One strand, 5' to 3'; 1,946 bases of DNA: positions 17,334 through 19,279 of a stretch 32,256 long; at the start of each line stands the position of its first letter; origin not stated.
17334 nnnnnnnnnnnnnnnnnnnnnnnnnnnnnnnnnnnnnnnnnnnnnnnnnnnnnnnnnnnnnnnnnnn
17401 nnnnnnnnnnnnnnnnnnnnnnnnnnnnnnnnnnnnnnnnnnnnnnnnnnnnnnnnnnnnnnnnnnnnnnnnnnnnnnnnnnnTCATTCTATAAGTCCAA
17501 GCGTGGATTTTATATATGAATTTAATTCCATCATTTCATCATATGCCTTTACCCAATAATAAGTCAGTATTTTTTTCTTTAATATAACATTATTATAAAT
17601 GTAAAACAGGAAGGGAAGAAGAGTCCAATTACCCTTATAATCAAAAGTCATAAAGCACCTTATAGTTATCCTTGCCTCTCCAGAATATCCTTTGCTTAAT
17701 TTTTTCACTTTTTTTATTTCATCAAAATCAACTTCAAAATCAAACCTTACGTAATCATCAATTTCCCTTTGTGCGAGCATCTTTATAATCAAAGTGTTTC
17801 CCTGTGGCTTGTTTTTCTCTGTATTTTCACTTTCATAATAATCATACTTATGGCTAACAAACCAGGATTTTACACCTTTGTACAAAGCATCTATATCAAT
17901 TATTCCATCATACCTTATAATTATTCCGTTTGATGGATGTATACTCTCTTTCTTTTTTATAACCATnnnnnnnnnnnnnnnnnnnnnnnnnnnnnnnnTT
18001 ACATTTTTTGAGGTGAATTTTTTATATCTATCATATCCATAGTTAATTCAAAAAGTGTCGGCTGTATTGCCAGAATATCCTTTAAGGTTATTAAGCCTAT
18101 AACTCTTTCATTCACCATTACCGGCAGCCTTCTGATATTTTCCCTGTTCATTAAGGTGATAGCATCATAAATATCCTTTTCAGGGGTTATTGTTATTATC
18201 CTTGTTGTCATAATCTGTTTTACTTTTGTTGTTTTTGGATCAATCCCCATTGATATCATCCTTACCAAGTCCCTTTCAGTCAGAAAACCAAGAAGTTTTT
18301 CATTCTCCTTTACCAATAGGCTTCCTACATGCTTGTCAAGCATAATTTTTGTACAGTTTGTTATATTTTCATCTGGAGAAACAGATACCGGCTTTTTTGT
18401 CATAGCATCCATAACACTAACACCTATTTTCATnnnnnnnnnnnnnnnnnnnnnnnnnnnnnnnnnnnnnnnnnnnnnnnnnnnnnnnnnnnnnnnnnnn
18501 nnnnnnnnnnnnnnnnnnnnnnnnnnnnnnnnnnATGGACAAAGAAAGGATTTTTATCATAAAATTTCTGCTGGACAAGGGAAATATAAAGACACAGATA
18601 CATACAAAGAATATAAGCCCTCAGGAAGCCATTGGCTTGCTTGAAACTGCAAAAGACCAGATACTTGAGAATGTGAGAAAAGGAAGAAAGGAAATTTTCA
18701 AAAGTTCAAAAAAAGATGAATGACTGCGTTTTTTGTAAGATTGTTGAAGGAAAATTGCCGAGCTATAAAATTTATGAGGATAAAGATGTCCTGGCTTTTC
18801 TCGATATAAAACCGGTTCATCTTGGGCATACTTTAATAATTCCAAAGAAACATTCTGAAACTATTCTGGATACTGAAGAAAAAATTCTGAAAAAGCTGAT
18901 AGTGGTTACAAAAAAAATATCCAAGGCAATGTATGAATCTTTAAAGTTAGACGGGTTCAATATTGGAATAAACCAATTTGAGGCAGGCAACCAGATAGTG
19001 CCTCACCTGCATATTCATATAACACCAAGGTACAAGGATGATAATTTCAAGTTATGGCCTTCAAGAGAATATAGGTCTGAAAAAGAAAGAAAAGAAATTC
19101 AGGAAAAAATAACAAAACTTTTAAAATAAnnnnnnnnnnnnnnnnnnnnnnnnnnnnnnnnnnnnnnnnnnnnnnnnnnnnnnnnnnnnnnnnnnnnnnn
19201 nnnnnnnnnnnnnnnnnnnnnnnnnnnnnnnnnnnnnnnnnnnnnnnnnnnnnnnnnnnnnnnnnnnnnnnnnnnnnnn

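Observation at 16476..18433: Tandem triplet of paralogous ~160-aa proteins of an unrecognised family, behind a CBS-domain gene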

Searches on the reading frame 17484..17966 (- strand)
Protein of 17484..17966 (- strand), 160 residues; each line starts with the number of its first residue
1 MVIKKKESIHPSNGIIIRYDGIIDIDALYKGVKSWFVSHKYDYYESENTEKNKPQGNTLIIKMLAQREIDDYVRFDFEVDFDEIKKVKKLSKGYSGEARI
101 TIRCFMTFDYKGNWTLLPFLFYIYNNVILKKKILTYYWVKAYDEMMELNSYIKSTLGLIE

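Call 3: search_protein_families(library=pfam, proteins=[window:17484-17966:-], max_evalue=1)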
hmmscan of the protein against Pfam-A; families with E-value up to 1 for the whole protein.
window:17484-17966:- (160 aa): 1 family
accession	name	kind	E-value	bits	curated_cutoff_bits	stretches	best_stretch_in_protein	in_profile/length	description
PF22312.2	SgrA_ig-like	-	0.04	14.5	27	1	46-101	43-100/110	SgrA, immunoglobulin-like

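Call 8: search_protein_families(library=ncbifam, proteins=[window:17484-17966:-], max_evalue=1)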
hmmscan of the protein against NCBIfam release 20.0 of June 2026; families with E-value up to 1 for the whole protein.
window:17484-17966:- (160 aa): 0 families

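Call 10: find_homologous_proteins(query=window:17484-17966:-, max_evalue=0.01)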
Query window:17484-17966:- (160 aa): 19 proteins with E <= 0.01 among 35 candidates.
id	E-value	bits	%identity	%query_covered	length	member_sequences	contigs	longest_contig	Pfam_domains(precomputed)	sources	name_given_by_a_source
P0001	7.6e-100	349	99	100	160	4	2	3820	-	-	-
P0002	1.2e-68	248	71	100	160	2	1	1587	-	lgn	-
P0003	2.3e-68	247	69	100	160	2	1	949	-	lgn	-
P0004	1.1e-67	245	68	99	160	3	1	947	-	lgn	-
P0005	1.1e-65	238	69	100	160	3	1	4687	-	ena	-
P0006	3.2e-65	237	71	95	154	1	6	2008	-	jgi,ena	-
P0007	4.2e-65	236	67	100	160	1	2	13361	-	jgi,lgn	-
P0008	3.9e-63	230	66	100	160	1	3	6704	-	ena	-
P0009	2.5e-62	227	66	100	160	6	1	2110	-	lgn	-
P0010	1.0e-60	222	62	99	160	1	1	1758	-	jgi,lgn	jgi:hypothetical protein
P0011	9.9e-60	219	64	100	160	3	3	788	-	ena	-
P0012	2.6e-59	218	66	99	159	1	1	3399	-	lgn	-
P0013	5.6e-59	217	64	99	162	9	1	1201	-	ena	-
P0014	8.2e-59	216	64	100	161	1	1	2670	-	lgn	-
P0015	2.0e-58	215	63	100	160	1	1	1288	-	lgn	-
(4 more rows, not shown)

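Call 15: search_solved_structures(query=A2, max_evalue=10)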
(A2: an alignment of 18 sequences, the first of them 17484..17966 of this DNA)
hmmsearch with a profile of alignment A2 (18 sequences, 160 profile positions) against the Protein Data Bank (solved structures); distinct sequences matched with E-value up to 10: 2.
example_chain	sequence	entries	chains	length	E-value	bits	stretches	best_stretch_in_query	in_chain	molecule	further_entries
2f6i_A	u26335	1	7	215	0.33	14.4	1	13-54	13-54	ATP-dependent CLP protease, putative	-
5x6s_A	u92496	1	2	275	1.4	12.4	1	19-58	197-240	Acetylxylan esterase A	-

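Call 17: search_protein_families(library=phrogs, proteins=[window:17484-17966:-], max_evalue=1)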
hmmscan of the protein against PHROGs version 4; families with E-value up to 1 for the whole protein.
window:17484-17966:- (160 aa): 2 families
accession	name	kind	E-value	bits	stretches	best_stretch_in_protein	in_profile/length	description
phrog_23463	-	head and packaging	0.0086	15.5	1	52-116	346-409/807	minor head protein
phrog_12732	-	unknown function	0.085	14.2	1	28-86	57-112/121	-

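Call 18: search_protein_families(library=padloc, proteins=[window:17484-17966:-], max_evalue=1)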
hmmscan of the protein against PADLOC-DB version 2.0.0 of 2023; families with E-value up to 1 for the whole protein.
window:17484-17966:- (160 aa): 0 families

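Call 21: predict_structure(alignment_id=A2)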
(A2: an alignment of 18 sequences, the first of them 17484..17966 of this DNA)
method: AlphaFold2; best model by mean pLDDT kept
length: 160 residues; sequences in the alignment: 18
mean_pLDDT: 79.2   pTM: 0.75
mean pLDDT of the five models: 79.2, 79.1, 78.9, 78.8, 76.8
residues with pLDDT >= 90: 47; 70-90: 67; 50-70: 45; < 50: 1
segments of 3 or more residues with pLDDT < 50: none
pLDDT, mean of each block of 10 residues (from residue 1): 69 84 84 94 82 65 90 88 62 75 87 68 63 78 93 85
secondary structure, 60 per line:
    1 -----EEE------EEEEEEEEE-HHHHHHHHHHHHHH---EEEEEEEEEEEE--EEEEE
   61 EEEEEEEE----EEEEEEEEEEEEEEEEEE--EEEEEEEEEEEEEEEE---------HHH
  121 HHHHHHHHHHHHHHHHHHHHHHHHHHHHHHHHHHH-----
elements in order: E6-8 E15-23 H25-38 E42-53 E56-68 E73-90 E93-108 H118-155

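Call 24: fold_search(model_id=the predicted structure, library=pdb)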
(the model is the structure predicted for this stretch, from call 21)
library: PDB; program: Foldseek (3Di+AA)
matches with E <= 10: 1038; with E <= 0.001: 0
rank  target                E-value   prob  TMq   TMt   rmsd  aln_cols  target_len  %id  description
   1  3klx_B                4.0e-03  0.63  0.26  0.24  13.6       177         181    8  Crystal structure of native abscisic acid receptor PYL3 (released 2010-11-10)
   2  5jo2_A                9.0e-03  0.54  0.27  0.24  14.4       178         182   10  Crystal structure of abscisic acid-bound abscisic acid receptor PYL3 in complex with type 2C protein phosphatase HAB1 (released 2016-09-07)
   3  9o5e_E                1.1e-02  0.99  0.42  0.11   6.3       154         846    8  The dimeric KICSTOR-GATOR1 supercomplex (released 2026-01-21)
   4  3oji_B                1.3e-02  0.51  0.27  0.25  12.1       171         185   10  X-ray crystal structure of the Py13 -pyrabactin complex (released 2011-08-10)
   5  3otl_B                1.4e-02  0.38  0.23  0.24  17.6       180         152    8  Three-dimensional Structure of the putative uncharacterized protein from Rhizobium leguminosarum at the resolution 1.9 (released 2010-09-22)
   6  3kaz_C                1.8e-02  0.44  0.28  0.27  15.1       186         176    9  Crystal structure of abscisic acid receptor PYL2 (released 2009-12-08)
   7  3nmp_A                2.2e-02  0.57  0.31  0.29  13.9       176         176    7  Crystal structure of the abscisic receptor PYL2 mutant A93F in complex with pyrabactin (released 2010-08-25)
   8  3oji_A                2.3e-02  0.47  0.28  0.26  13.2       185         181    9  X-ray crystal structure of the Py13 -pyrabactin complex (released 2011-08-10)
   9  3put_B                2.9e-02  0.23  0.20  0.20  16.2       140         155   11  Crystal Structure of the CERT START domain (mutant V151E) from Rhizobium etli at the resolution 1.8A, Northeast Struct (released 2010-12-22)
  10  3lyd_B                3.1e-02  0.69  0.31  0.31   9.9       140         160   10  Crystal structure of Putative uncharacterized protein from Jonesia denitrificans (released 2010-03-09)
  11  3kdh_B                3.1e-02  0.51  0.31  0.28  13.9       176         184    7  Structure of ligand-free PYL2 (released 2009-11-10)
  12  3nr4_A                3.1e-02  0.41  0.29  0.27  13.6       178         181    7  Pyrabactin-bound PYL2 (released 2010-07-14)
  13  5wh9_C                3.5e-02  0.18  0.17  0.20   9.8       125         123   13  Structure of BH1999 gentisyl-coenzyme A thioesterase (released 2018-10-10)
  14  2lnj_MODEL_1_A        3.9e-02  0.51  0.25  0.24  10.6       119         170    9  Solution Structure of Cyanobacterial PsbP (CyanoP) from Synechocystis sp. PCC 6803 (released 2012-06-06)
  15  3kdi                  3.9e-02  0.33  0.27  0.24  13.7       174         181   10  Structure of (+)-ABA bound PYL2 (released 2009-11-10)
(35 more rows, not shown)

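Call 25: search_protein_representatives(alignment_id=A2)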
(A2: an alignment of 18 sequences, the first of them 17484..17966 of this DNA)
Query: 18 sequences, 160 profile positions. Proteins with E-value up to 0.001 (for the whole library): 1460; up to 1e-10: 693; up to 1e-30: 12. The best 150 are listed.
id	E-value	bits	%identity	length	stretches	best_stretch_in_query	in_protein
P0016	7.2e-69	247.3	-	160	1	1-160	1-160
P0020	1.1e-38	149.2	-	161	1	3-158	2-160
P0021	1.7e-38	148.6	-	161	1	1-157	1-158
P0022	3.6e-38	147.5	-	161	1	1-158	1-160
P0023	1.3e-37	145.8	-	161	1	1-157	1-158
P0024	3.8e-35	137.7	-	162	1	1-158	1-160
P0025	5.5e-35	137.2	-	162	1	1-159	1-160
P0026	4.2e-34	134.3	-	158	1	1-155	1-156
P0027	9.9e-32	126.6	-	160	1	4-157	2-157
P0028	1.4e-31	126.1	-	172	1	6-159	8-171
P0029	1.8e-31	125.8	-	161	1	3-156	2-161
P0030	2.5e-31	125.3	-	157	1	3-159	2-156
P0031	5.1e-30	121.1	-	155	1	6-157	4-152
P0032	5.5e-30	120.9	-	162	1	1-157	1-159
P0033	5.6e-30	120.9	-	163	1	11-158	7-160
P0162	8.4e-18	81.4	-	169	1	10-155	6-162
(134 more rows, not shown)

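Call 40: search_protein_families(library=pfam, alignment_id=A3, max_evalue=0.5)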
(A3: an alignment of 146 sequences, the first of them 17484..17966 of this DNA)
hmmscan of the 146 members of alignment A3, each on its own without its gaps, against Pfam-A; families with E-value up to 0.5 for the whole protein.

A. member 1, window:17484-17966:- (160 aa): 1 family
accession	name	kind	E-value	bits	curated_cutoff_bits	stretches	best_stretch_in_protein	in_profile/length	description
PF22312.2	SgrA_ig-like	-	0.04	14.5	27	1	46-101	43-100/110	SgrA, immunoglobulin-like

B. families by the number of members that match (of 146 scanned): 101 families (the first 25 are shown)
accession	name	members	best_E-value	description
PF22722.2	NA-iREase1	10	0.013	NACHT-associated inactive Restriction Endonuclease 1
PF06956.16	RtcR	3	0.002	Regulator of RNA terminal phosphate cyclase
PF21377.3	MurD_N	3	0.021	MurD N-terminal domain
PF18138.6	bacHORMA_1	1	0.00076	Bacterial HORMA domain family 1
PF19246.4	DUF5894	1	0.0048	Family of unknown function (DUF5894)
PF05062.17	RICH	1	0.0053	RICH domain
PF00651.37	BTB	1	0.0058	BTB/POZ domain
PF24051.1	DUF7355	1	0.0063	Domain of unknown function (DUF7355)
PF24918.1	NET2A_C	1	0.0074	NET2A, C-terminal domain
PF16417.11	CNOT1_TTP_bind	1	0.0076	CCR4-NOT transcription complex subunit 1 TTP binding domain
PF18457.6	PUD1_2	1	0.0077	Up-Regulated in long-lived daf-2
PF03403.19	PAF-AH_p_II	1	0.0091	Platelet-activating factor acetylhydrolase, isoform II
PF14945.12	LLC1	1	0.01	Normal lung function maintenance, Low in Lung Cancer 1 protein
PF12887.12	SICA_alpha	1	0.016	SICA extracellular alpha domain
PF21738.2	DJR-like_dom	1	0.019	Double jelly roll-like domain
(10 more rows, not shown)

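Call 41: search_solved_structures(query=A3, max_evalue=10)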
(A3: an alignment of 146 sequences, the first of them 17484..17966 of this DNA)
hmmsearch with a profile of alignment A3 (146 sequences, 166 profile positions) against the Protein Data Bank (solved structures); distinct sequences matched with E-value up to 10: 0.

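Call 51: find_homologous_proteins(query=A3, max_evalue=0.001)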
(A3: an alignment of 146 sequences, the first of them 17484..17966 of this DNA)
Query A3 (146 sequences) (160 aa, profile of the alignment): 35 proteins with E <= 0.001 among 1479 candidates.
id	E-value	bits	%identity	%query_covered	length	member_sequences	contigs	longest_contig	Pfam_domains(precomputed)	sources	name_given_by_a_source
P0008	4.4e-45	171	66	100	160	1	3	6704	-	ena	-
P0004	7.3e-44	167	68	99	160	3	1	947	-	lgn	-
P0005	1.5e-43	166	69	100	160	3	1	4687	-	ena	-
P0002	1.6e-43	166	71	100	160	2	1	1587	-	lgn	-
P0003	2.8e-43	166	69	100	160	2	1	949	-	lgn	-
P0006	4.5e-43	165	71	95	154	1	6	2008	-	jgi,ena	-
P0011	7.2e-43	164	64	100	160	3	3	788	-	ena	-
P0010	1.4e-42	163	62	99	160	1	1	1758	-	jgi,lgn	jgi:hypothetical protein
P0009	3.0e-42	162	66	100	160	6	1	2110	-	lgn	-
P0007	1.4e-41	160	67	100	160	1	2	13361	-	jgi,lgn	-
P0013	2.0e-41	160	64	99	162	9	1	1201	-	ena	-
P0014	2.8e-40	156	64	100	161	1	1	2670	-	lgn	-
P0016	4.4e-40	155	58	100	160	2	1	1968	-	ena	-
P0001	5.3e-40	155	99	100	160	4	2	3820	-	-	-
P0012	8.8e-40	154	66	99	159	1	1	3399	-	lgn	-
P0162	2.8e-39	153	27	78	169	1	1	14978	-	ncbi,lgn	-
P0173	4.3e-32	129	26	99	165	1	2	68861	-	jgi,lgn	-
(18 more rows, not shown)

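Call 52: find_encoding_contigs(protein=P0173, flank=8000, max_places=3)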
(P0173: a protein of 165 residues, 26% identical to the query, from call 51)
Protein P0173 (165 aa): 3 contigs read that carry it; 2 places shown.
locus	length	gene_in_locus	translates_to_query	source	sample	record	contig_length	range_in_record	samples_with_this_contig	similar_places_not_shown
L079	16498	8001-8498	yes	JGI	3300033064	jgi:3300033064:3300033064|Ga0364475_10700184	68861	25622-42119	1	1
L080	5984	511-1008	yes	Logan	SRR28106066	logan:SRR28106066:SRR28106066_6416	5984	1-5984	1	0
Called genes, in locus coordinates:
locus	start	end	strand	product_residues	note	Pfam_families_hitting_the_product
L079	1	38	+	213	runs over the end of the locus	-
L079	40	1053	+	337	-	-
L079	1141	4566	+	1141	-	PF01935:DUF87, PF14890:Intein_splicing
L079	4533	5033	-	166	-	-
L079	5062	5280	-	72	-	-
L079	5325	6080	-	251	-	PF01509:TruB_N, PF26292:PUA_elF2D (faint), PF21238:Pus10_C, PF16198:TruB_C_2, PF01472:PUA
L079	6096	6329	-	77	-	PF08068:DKCLD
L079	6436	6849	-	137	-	PF11969:DcpS_C, PF01230:HIT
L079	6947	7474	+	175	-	PF00571:CBS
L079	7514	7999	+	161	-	-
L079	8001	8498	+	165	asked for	-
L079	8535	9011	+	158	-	-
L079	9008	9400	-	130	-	-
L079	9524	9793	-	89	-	-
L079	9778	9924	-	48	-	-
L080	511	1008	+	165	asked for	-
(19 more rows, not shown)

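Call 53: find_encoding_contigs(protein=P0162, flank=8000, max_places=3)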
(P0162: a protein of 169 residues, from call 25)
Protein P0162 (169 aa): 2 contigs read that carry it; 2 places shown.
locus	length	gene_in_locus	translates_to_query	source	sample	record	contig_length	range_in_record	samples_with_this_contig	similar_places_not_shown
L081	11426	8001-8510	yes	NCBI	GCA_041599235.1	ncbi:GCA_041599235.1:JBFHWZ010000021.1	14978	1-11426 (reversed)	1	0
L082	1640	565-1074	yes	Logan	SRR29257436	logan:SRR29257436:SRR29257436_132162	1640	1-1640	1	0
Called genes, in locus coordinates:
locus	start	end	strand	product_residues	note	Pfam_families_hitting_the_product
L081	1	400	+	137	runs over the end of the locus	-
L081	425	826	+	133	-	-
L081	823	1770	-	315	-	-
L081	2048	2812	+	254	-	PF00990:GGDEF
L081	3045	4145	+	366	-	PF01368:DHH, PF02272:DHHA1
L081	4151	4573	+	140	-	-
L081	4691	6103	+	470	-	PF00990:GGDEF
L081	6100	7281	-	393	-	PF01926:MMR_HSR1, PF02421:FeoB_N (weak), PF08438:YGR210-like_G4, PF02824:TGS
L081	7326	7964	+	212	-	-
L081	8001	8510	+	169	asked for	-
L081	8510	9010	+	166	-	-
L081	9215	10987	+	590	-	PF00664:ABC_membrane, PF00005:ABC_tran, PF13304:AAA_21 (faint)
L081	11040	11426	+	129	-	?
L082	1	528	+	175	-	?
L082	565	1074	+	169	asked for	-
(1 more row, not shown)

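Call 89: find_related_loci(query=window:17484-17966:-, collection=genome_contigs, flank=3000)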
Query window:17484-17966:- (160 aa) in genome_contigs; peptide patterns used: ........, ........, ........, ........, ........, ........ (x = any residue, [..] = any of these).
139 stretches matched a pattern, but none encodes a relative of the query by tblastn (E <= 1e-3).

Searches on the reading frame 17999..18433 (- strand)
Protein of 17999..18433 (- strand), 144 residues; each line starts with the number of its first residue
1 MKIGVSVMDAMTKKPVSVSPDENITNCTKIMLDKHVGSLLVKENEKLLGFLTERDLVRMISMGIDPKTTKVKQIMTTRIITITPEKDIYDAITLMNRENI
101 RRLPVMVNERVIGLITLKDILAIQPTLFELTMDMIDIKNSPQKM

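Call 3: search_protein_families(library=pfam, proteins=[window:17999-18433:-], max_evalue=1)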
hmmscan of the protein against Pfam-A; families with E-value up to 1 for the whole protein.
window:17999-18433:- (144 aa): 1 family
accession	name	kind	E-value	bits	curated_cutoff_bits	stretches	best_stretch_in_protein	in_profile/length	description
PF00571.33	CBS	-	1.3e-28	99.5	24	2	71-122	1-53/57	CBS domain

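Call 8: search_protein_families(library=ncbifam, proteins=[window:17999-18433:-], max_evalue=1)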
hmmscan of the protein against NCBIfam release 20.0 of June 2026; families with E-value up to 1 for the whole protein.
window:17999-18433:- (144 aa): 28 families (the best 25 are shown)
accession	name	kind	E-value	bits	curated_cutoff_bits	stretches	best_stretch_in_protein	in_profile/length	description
NF041552.1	TF_PrdR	equivalog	4.2e-17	61.7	795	1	5-122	6-123/577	sigma-54 dependent transcriptional regulator PrdR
NF008141.0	PRK10892.1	equivalog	4.3e-14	52.5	505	2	49-121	251-323/328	arabinose-5-phosphate isomerase KdsD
TIGR01302.1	IMP_dehydrog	equivalog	6.4e-13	48.4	481.5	1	10-122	85-198/450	IMP dehydrogenase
NF011447.0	PRK14869.2-3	equivalog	3e-11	42.6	522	2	3-62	66-126/540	putative manganese-dependent inorganic diphosphatase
TIGR00393.1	kpsF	subfamily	3.1e-11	43.4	203.7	1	5-115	155-267/268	KpsF/GutQ family sugar-phosphate isomerase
NF053863.1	DS11_antiphage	equivalog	5.3e-10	38.9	260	2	70-120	74-127/305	CBS domain-containing anti-phage protein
NF011443.0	PRK14869.1-5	equivalog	6.1e-10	38.1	335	2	68-121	68-122/546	putative manganese-dependent inorganic diphosphatase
NF011442.0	PRK14869.1-4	equivalog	2.4e-09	36.2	400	2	69-120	70-122/543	putative manganese-dependent inorganic diphosphatase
NF053603.1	HhpR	exception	4.4e-09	35.9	520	2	70-122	223-276/282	CBS domain-containing high hydrostatic pressure regulator HhpR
NF011440.0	PRK14869.1-2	equivalog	5.5e-09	35.2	746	2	64-121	62-120/541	putative manganese-dependent inorganic diphosphatase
NF011449.0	PRK14869.2-5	equivalog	1.4e-08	34.3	411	2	68-122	66-122/451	putative manganese-dependent inorganic diphosphatase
NF053704.1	TransRegCcpNBacil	equivalog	2.3e-08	33.7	260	1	9-120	78-198/208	transcriptional regulator CcpN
NF005869.0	PRK07807.1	equivalog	3.2e-07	29.8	549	1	8-133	92-211/479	GuaB1 family IMP dehydrogenase-related protein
NF002505.0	PRK01862.1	equivalog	1e-06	27.7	482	1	10-110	452-553/577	ClcB-like voltage-gated chloride channel protein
NF038279.1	TF_CBS_SpxR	exception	1.1e-06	27.7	600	2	5-61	249-306/427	CBS-HotDog domain-containing transcription factor SpxR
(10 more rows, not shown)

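Call 18: search_protein_families(library=padloc, proteins=[window:17999-18433:-], max_evalue=1)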
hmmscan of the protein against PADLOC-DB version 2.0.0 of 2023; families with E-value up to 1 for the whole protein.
window:17999-18433:- (144 aa): 0 families

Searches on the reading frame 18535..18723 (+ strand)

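Call 3: search_protein_families(library=pfam, proteins=[window:18535-18723:+], max_evalue=1)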
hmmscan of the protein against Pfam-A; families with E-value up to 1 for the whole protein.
window:18535-18723:+ (62 aa): 1 family
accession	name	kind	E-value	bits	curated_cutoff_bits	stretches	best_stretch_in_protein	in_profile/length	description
PF22746.1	SHOCT-like_DUF2089-C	-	0.16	12.1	27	0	25-39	13-27/32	SHOCT-like domain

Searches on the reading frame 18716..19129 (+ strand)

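Call 3: search_protein_families(library=pfam, proteins=[window:18716-19129:+], max_evalue=1)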
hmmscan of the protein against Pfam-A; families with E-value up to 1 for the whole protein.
window:18716-19129:+ (137 aa): 3 families
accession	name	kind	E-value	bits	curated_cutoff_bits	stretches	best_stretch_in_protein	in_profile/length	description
PF01230.28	HIT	-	4.5e-26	91.8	21.5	1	13-107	3-97/98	HIT domain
PF11969.13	DcpS_C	-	4.1e-15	56.7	24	1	4-103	2-100/114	Scavenger mRNA decapping enzyme C-term binding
PF04677.20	CwfJ_C_1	-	0.0079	16.5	21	1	32-104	42-108/122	Protein similar to CwfJ C-terminus 1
